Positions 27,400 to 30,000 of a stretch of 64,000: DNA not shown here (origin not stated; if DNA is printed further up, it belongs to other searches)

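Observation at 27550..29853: KaiC/RecA-like ATPase fused to a cytoplasmic solute-binding-protein-like domain, in an AT-rich gene of foreign codon usage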

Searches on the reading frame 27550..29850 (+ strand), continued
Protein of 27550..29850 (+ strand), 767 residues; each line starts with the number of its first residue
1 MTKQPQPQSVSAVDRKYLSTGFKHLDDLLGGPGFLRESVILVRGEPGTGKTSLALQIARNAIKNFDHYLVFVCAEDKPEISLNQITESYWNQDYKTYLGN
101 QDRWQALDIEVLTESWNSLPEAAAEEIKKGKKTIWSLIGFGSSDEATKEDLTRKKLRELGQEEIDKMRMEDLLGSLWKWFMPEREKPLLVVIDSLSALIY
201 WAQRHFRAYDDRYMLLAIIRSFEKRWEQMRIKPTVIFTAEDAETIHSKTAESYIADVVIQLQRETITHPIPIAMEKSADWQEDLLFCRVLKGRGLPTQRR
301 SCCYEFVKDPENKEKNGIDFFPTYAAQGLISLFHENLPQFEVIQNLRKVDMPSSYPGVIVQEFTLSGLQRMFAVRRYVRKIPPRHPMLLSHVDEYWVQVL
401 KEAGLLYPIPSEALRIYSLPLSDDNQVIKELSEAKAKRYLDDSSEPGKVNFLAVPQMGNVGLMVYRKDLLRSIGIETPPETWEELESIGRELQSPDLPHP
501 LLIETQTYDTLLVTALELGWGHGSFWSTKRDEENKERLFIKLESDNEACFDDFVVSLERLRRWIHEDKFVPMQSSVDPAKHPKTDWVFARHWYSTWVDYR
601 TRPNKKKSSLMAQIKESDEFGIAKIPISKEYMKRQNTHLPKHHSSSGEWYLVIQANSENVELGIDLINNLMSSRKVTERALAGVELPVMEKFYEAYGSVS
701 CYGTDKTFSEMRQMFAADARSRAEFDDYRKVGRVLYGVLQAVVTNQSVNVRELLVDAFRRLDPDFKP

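Call 15: find_encoding_contigs(protein=P0022, flank=8000, max_places=1)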
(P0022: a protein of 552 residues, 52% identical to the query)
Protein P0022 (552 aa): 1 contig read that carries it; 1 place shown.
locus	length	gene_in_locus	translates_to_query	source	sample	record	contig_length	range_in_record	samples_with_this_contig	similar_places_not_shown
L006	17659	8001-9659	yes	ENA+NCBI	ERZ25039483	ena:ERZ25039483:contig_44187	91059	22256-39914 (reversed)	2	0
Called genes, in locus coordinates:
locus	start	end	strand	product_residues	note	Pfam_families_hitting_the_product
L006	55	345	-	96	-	-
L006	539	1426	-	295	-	-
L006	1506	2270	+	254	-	PF00501:AMP-binding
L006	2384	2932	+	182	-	PF16697:Yop-YscD_cpl, PF00498:FHA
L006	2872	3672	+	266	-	PF00069:Pkinase, PF03109:ABC1 (faint), PF07714:PK_Tyr_Ser-Thr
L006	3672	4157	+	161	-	PF07719:TPR_2 (faint), PF13428:TPR_14 (faint), PF13371:TPR_9 (faint), PF13432:TPR_16 (faint), PF14559:TPR_19 (weak), PF13424:TPR_12 (weak), PF00515:TPR_1 (faint), PF14559:TPR_19 (weak)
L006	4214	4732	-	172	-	-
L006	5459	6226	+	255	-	-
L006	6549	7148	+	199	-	PF28093:STM3845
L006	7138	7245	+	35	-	-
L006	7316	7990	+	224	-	PF13481:AAA_25 (weak), PF20720:nSTAND3 (weak), PF06745:ATPase, PF13191:AAA_16 (weak)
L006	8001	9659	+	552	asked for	PF01547:SBP_bac_1 (faint)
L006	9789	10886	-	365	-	-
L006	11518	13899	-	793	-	PF14559:TPR_19 (faint), PF13181:TPR_8 (faint)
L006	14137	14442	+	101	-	PF04505:CD225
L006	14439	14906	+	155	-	PF10825:DUF2752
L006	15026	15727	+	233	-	PF00005:ABC_tran, PF13304:AAA_21 (faint)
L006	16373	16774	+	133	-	PF04069:OpuAC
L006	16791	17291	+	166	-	PF04069:OpuAC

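Call 16: find_encoding_contigs(protein=P0026, flank=8000, max_places=1)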
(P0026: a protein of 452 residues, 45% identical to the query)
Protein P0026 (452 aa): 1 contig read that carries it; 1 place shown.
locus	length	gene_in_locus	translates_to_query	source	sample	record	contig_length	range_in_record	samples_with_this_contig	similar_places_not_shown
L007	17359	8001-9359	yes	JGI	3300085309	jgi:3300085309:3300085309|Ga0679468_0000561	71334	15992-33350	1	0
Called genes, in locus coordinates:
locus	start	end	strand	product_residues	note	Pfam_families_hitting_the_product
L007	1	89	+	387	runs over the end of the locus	-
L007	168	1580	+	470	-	PF21105:DyP_N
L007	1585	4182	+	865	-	PF05199:GMC_oxred_C, PF06439:3keto-disac_hyd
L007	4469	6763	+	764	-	-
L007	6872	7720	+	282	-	PF01494:FAD_binding_3 (faint), PF04820:Trp_halogenase (faint)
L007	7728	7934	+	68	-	-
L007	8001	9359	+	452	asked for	PF03796:DnaB_C (weak), PF06745:ATPase, PF13481:AAA_25 (weak), PF20720:nSTAND3 (weak)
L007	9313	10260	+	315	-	-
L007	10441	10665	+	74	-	-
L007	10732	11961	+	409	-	-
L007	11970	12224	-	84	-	-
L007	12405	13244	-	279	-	-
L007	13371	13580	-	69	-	-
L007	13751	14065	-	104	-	-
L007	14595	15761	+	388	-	PF01408:GFO_IDH_MocA, PF02894:GFO_IDH_MocA_C, PF22725:GFO_IDH_MocA_C3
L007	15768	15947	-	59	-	-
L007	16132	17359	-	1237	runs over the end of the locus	-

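Call 17: find_encoding_contigs(protein=P0028, flank=8000, max_places=1)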
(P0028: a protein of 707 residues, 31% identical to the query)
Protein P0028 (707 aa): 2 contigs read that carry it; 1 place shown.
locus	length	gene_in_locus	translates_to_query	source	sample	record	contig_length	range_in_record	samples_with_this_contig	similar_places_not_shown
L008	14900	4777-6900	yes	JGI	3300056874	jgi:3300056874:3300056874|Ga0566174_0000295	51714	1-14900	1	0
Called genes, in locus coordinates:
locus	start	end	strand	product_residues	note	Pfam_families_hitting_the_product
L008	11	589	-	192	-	PF00300:His_Phos_1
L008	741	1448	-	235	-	PF00834:Ribul_P_3_epim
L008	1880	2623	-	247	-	PF04079:SMC_ScpB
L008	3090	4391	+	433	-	PF00365:PFK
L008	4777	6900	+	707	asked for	PF06745:ATPase (weak)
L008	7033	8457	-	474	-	PF13360:PQQ_2 (weak), PF13570:Beta-prop_ACSF4 (faint), PF01011:PQQ (weak), PF13360:PQQ_2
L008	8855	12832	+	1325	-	-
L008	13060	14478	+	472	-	PF02646:RmuC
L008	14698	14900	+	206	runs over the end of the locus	-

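Call 18: search_protein_families(library=pfam, proteins=[P0018, P0019, P0027, P0030, P0031, P0033, P0038, P0046, P0061], max_evalue=0.001)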
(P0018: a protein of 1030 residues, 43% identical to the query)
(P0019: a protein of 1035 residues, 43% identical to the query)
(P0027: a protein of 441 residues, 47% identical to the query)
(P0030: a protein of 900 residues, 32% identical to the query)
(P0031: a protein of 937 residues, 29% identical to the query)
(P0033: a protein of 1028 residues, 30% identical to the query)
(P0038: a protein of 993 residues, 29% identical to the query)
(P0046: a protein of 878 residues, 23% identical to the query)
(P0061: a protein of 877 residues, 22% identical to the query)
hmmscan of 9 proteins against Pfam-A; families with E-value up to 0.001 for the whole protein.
P0018 (1030 aa): 13 families
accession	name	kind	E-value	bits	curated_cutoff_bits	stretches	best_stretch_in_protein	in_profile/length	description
PF06745.19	ATPase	-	8.8e-14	51.9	26.6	1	258-357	1-97/231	KaiC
PF01547.30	SBP_bac_1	-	2.4e-08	34.8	26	1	633-747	53-148/307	Bacterial extracellular solute-binding protein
PF04542.20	Sigma70_r2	-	4.4e-07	30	24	1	35-98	8-70/71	Sigma-70 region 2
PF13191.12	AAA_16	-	5e-06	27.5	32.6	1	264-446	11-146/167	AAA ATPase domain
PF13481.12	AAA_25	-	1e-05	25.7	27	1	262-301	19-58/195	AAA domain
PF03796.21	DnaB_C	-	8e-05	22.6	27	1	258-321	2-65/255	DnaB-like helicase C terminal domain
PF20720.3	nSTAND3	-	0.0001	22.4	27.2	1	278-311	19-52/155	Novel STAND NTPase 3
PF00004.35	AAA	-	0.00011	23.1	21.2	0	279-305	1-27/131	ATPase family associated with various cellular activities (AAA)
PF05729.18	NACHT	-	0.00024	21.4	26.7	0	278-304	2-28/167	NACHT domain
PF08423.17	Rad51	-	0.00061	19.6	22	0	257-297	7-47/244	Rad51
PF25199.1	nSTAND_NTPase5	-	0.00068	19.9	34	0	276-303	41-68/145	Novel STAND NTPase 5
PF00154.27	RecA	-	0.00078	19.4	27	0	255-311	30-87/262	recA bacterial DNA recombination protein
PF13416.11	SBP_bac_8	-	0.0008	19.7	27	0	634-768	43-145/279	Bacterial extracellular solute-binding protein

P0019 (1035 aa): 10 families
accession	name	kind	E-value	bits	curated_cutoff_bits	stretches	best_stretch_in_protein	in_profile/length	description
PF06745.19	ATPase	-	2.3e-14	53.8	26.6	1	269-343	2-75/231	KaiC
PF01547.30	SBP_bac_1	-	4.4e-09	37.2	26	1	645-919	56-302/307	Bacterial extracellular solute-binding protein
PF04542.20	Sigma70_r2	-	1.3e-08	35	24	1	36-100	3-69/71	Sigma-70 region 2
PF13481.12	AAA_25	-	9.1e-07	29.1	27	0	266-329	13-85/195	AAA domain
PF13416.11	SBP_bac_8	-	3.2e-06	27.6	27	1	648-927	48-253/279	Bacterial extracellular solute-binding protein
PF13191.12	AAA_16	-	6.2e-06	27.2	32.6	1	274-453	11-144/167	AAA ATPase domain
PF03796.21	DnaB_C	-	1.4e-05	25.1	27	1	268-334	2-66/255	DnaB-like helicase C terminal domain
PF10236.15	DAP3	-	3.9e-05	23.5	23.1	0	289-321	25-56/311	Mitochondrial ribosomal death-associated protein 3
PF20720.3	nSTAND3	-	9.8e-05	22.5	27.2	1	288-327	18-56/155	Novel STAND NTPase 3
PF09848.15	SLFN-g3_helicase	-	0.00031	20.6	24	1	290-327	4-42/354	Schlafen group 3, DNA/RNA helicase domain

P0027 (441 aa): 3 families
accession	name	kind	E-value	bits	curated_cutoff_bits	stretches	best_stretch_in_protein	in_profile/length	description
PF02518.31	HATPase_c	-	1.3e-14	55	26.4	1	356-434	26-109/111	Histidine kinase-, DNA gyrase B-, and HSP90-like ATPase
PF01547.30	SBP_bac_1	-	1e-07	32.7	26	1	179-298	57-165/307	Bacterial extracellular solute-binding protein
PF13416.11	SBP_bac_8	-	3.8e-05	24.1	27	1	210-309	70-146/279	Bacterial extracellular solute-binding protein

P0030 (900 aa): 6 families
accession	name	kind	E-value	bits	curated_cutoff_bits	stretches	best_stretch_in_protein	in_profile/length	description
PF06745.19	ATPase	-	1.9e-15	57.3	26.6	1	2-279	2-228/231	KaiC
PF03796.21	DnaB_C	-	2.3e-08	34.2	27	1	2-66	3-69/255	DnaB-like helicase C terminal domain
PF13481.12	AAA_25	-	2.6e-06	27.6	27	1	5-42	19-56/195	AAA domain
PF13191.12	AAA_16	-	3.4e-06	28.1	32.6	1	5-110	9-103/167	AAA ATPase domain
PF13401.12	AAA_22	-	2.5e-05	25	27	0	19-86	5-77/130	AAA domain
PF20720.3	nSTAND3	-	0.00018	21.7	27.2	1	20-64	18-61/155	Novel STAND NTPase 3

P0031 (937 aa): 4 families
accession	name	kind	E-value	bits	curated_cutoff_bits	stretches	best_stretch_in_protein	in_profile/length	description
PF06745.19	ATPase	-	2.6e-15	56.9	26.6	1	8-98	1-92/231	KaiC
PF03796.21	DnaB_C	-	1.2e-05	25.3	27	1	8-72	2-65/255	DnaB-like helicase C terminal domain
PF20720.3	nSTAND3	-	0.00018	21.7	27.2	1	28-76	19-63/155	Novel STAND NTPase 3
PF13191.12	AAA_16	-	0.00022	22.2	32.6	1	12-102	9-96/167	AAA ATPase domain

P0033 (1028 aa): 6 families
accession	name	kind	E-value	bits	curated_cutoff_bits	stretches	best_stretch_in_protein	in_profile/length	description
PF06745.19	ATPase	-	2.5e-12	47.1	26.6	1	13-97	1-77/231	KaiC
PF03796.21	DnaB_C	-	7.1e-07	29.3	27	1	13-94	2-74/255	DnaB-like helicase C terminal domain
PF01547.30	SBP_bac_1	-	5.6e-06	27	26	0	603-764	68-178/307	Bacterial extracellular solute-binding protein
PF13481.12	AAA_25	-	1.1e-05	25.6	27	1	12-83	14-87/195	AAA domain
PF13173.12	AAA_14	-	0.00042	20.8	27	0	33-88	4-49/129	AAA domain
PF20720.3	nSTAND3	-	0.00069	19.8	27.2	1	31-87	17-61/155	Novel STAND NTPase 3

P0038 (993 aa): 4 families
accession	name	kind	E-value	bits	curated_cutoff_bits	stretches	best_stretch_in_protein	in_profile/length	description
PF06745.19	ATPase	-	2.7e-10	40.5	26.6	1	3-67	2-62/231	KaiC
PF13191.12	AAA_16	-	3.3e-06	28.1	32.6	1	2-60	5-57/167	AAA ATPase domain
PF13401.12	AAA_22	-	8e-05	23.4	27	0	25-100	6-59/130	AAA domain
PF20720.3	nSTAND3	-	0.0003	21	27.2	1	25-69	18-58/155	Novel STAND NTPase 3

P0046 (878 aa): 8 families
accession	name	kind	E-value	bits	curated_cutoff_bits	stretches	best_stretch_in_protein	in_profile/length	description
PF06745.19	ATPase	-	1.4e-97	326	26.6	2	247-465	2-228/231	KaiC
PF01547.30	SBP_bac_1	-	9.4e-22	78.8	26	1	491-791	5-306/307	Bacterial extracellular solute-binding protein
PF13416.11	SBP_bac_8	-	1.8e-20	74.3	27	1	520-813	18-271/279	Bacterial extracellular solute-binding protein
PF13481.12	AAA_25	-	1.6e-08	34.9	27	1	240-397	9-187/195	AAA domain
PF03796.21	DnaB_C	-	5.7e-08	32.9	27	0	247-290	3-45/255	DnaB-like helicase C terminal domain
PF13191.12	AAA_16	-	0.00016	22.6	32.6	0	250-297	9-55/167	AAA ATPase domain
PF00154.27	RecA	-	0.00016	21.7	27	0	245-318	32-104/262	recA bacterial DNA recombination protein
PF05625.17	PAXNEB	-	0.0006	19.4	28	0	6-31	18-43/366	PAXNEB protein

P0061 (877 aa): 11 families
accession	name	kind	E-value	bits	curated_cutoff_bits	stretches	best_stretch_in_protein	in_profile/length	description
PF06745.19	ATPase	-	2.9e-93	311.9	26.6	2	246-464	2-228/231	KaiC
PF01547.30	SBP_bac_1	-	2.1e-27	97.4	26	1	493-790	7-306/307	Bacterial extracellular solute-binding protein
PF13416.11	SBP_bac_8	-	5.3e-23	82.6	27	1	519-812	18-271/279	Bacterial extracellular solute-binding protein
PF13191.12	AAA_16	-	3.3e-08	34.6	32.6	1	263-394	24-149/167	AAA ATPase domain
PF13481.12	AAA_25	-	1.2e-07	32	27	0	256-368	26-158/195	AAA domain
PF03796.21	DnaB_C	-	5.8e-07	29.6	27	0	5-68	2-65/255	DnaB-like helicase C terminal domain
PF00154.27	RecA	-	6.8e-07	29.4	27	0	244-300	32-89/262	recA bacterial DNA recombination protein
PF13401.12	AAA_22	-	8.2e-06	26.6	27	0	264-359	6-90/130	AAA domain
PF13238.12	AAA_18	-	4e-05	24.5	29.4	0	27-92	2-63/128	AAA domain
PF13479.12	AAA_24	-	9e-05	22.8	27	0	263-308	2-39/195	AAA domain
PF07475.17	Hpr_kinase_C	-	0.00094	19.2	33.3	0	263-287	18-42/171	HPr Serine kinase C-terminal domain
